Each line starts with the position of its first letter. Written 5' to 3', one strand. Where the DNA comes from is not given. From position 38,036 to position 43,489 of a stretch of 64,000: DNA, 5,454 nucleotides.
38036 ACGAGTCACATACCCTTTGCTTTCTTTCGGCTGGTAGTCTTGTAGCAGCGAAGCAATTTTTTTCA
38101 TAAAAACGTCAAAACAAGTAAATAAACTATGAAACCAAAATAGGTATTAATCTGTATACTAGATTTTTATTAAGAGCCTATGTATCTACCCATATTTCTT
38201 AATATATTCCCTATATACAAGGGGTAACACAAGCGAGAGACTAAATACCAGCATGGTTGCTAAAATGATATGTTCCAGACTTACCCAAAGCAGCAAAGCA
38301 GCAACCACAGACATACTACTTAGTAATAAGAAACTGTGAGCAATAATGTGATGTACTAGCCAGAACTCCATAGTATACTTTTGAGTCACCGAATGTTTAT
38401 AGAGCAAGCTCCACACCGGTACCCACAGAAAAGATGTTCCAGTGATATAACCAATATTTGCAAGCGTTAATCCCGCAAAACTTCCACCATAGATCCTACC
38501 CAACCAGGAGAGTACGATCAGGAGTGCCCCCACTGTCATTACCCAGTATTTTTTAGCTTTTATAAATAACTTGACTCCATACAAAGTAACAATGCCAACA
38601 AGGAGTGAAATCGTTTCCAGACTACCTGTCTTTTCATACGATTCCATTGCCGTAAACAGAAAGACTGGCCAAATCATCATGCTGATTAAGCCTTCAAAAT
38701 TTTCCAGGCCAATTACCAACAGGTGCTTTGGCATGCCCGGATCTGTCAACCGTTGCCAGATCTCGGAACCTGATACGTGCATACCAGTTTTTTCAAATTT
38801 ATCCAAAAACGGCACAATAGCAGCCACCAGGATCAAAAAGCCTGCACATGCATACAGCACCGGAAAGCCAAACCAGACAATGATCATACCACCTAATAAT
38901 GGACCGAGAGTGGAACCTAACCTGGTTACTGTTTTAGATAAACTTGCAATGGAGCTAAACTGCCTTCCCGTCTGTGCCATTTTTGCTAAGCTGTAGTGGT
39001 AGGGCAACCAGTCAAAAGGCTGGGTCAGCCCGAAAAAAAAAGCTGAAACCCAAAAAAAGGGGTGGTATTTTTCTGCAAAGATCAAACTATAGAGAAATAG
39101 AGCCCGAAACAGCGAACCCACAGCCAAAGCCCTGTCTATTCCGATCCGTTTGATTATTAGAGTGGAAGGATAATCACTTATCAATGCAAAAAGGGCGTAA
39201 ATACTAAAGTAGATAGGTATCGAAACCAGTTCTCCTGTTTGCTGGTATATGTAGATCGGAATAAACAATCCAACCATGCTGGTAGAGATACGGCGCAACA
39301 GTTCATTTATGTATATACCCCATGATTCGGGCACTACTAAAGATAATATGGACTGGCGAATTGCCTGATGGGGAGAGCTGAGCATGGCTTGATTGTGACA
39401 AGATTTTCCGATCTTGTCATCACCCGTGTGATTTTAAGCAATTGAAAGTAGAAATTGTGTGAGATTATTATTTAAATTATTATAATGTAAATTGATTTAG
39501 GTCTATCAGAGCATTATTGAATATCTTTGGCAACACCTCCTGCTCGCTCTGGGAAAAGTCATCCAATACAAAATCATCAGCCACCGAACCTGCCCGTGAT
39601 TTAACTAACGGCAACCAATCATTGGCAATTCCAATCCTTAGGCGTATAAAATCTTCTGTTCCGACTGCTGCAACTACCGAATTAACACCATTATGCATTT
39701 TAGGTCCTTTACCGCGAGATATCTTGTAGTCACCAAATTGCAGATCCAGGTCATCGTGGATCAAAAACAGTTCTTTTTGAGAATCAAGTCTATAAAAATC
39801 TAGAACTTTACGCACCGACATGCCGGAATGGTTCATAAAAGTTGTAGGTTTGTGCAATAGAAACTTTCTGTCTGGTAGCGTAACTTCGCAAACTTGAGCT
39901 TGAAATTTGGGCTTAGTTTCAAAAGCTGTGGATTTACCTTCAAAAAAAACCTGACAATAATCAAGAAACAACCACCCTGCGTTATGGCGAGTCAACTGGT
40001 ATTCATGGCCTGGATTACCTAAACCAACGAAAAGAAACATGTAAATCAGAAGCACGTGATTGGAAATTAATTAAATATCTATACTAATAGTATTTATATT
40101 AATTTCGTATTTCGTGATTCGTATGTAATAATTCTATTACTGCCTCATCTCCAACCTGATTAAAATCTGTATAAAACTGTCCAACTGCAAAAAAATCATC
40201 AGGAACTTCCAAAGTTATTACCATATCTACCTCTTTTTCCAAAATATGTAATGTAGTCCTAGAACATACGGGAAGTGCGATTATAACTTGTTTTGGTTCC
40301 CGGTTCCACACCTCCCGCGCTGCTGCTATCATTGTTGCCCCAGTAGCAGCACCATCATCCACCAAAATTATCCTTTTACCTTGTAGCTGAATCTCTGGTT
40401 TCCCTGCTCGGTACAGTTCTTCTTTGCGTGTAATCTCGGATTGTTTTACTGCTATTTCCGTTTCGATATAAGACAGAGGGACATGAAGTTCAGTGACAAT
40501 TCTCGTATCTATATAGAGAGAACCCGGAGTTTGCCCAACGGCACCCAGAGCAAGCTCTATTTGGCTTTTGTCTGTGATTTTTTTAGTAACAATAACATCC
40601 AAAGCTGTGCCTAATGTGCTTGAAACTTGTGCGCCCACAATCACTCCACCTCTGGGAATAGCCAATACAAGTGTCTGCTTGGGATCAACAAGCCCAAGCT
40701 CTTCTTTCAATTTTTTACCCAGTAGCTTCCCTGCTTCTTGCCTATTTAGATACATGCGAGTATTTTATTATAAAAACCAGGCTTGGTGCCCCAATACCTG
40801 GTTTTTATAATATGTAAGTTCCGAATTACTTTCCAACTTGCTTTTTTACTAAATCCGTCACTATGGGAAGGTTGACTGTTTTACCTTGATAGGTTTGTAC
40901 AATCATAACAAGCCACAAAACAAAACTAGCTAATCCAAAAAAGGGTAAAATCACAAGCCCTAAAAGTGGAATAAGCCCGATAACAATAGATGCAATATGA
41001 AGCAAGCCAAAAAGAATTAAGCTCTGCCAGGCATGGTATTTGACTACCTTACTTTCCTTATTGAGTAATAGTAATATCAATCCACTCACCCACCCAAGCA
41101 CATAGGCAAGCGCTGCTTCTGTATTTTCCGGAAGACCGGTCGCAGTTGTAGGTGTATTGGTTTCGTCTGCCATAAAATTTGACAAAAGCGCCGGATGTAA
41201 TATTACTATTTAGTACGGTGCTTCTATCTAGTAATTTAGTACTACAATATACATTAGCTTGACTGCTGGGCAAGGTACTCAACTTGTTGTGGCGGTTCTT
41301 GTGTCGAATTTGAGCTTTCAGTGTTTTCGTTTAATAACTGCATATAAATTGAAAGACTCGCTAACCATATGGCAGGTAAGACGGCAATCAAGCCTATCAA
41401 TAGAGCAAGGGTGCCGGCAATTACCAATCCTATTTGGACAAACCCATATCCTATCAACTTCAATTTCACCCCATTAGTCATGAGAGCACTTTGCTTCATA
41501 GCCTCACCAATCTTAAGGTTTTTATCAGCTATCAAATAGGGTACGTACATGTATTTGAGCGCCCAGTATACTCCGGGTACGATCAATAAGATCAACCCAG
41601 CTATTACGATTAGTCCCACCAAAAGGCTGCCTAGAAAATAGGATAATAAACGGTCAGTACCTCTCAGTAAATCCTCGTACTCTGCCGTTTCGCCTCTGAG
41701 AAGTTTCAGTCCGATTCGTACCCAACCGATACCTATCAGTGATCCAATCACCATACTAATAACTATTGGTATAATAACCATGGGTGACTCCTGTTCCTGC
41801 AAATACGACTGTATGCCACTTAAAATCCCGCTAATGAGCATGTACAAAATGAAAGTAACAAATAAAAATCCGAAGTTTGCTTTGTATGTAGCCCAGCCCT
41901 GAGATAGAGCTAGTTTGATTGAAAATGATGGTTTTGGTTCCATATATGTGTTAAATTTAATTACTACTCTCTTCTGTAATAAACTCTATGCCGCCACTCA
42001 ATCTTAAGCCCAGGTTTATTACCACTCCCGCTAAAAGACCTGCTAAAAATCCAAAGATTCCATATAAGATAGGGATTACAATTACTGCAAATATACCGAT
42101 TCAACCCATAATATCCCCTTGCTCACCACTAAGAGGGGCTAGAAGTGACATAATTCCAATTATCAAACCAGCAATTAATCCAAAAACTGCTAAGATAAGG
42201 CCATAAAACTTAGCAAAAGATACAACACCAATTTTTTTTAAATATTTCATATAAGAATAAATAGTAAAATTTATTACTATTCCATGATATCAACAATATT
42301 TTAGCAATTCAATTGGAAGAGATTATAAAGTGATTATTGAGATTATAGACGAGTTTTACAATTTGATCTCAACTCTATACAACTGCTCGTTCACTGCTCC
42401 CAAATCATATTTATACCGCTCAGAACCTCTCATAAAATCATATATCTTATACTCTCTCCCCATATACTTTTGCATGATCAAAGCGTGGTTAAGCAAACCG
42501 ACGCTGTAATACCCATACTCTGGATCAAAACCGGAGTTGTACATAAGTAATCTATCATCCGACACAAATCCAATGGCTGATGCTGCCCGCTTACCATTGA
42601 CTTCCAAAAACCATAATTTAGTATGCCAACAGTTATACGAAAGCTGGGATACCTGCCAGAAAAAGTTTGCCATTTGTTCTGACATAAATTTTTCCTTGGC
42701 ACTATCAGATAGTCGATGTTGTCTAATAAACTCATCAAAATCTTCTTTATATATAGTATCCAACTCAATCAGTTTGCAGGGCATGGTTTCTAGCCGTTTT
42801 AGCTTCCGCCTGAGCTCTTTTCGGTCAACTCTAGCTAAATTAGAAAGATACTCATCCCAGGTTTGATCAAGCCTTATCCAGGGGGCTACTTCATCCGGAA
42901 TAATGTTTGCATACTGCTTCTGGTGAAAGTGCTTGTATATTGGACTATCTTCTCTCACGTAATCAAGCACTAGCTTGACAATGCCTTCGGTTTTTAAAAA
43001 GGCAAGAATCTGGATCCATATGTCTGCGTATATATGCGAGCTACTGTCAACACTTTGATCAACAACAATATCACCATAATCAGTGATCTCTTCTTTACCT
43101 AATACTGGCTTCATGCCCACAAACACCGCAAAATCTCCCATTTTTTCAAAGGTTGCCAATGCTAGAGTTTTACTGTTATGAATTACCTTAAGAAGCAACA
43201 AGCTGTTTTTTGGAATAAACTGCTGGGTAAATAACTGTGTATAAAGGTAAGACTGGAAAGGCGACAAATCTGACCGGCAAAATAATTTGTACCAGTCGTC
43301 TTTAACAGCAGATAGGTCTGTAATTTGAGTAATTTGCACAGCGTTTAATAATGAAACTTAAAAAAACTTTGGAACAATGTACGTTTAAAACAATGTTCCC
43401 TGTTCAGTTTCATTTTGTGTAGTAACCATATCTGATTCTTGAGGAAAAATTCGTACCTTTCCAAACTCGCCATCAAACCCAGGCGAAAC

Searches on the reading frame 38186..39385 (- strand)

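Call 54: search_protein_families(library=pfam, proteins=[window:38186-39385:-], max_evalue=0.0001)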
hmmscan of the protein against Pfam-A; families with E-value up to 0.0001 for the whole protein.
window:38186-39385:- (399 aa): 1 family
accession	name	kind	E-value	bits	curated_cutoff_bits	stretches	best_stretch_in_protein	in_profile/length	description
PF07690.21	MFS_1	-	1e-10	41.5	33.4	1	28-327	5-318/347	Major Facilitator Superfamily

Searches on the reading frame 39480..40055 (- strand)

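Call 54: search_protein_families(library=pfam, proteins=[window:39480-40055:-], max_evalue=0.0001)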
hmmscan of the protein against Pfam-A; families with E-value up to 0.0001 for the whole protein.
window:39480-40055:- (191 aa): 1 family
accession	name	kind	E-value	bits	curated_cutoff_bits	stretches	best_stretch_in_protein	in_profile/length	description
PF01195.25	Pept_tRNA_hydro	-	2.9e-47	161.3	27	1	8-183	1-164/183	Peptidyl-tRNA hydrolase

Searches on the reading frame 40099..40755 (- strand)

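Call 54: search_protein_families(library=pfam, proteins=[window:40099-40755:-], max_evalue=0.0001)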
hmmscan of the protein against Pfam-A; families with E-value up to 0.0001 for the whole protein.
window:40099-40755:- (218 aa): 1 family
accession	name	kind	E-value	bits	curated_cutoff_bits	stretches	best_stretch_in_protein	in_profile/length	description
PF00156.33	Pribosyltran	-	5.8e-18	65.1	26.3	1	6-197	9-156/158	Phosphoribosyl transferase domain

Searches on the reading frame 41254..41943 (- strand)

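Call 54: search_protein_families(library=pfam, proteins=[window:41254-41943:-], max_evalue=0.0001)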
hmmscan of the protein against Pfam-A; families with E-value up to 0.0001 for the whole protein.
window:41254-41943:- (229 aa): 1 family
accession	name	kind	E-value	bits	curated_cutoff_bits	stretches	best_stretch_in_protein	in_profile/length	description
PF06161.16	DUF975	-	2.9e-07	31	34.8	0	111-204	146-240/243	Protein of unknown function (DUF975)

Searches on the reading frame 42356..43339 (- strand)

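Call 54: search_protein_families(library=pfam, proteins=[window:42356-43339:-], max_evalue=0.0001)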
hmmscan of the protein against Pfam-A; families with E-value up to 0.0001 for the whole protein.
window:42356-43339:- (327 aa): 1 family
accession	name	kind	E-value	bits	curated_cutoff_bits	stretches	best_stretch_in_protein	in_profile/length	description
PF13480.13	Acetyltransf_6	-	1.5e-22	80.7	22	1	173-310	4-142/143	Acetyltransferase (GNAT) domain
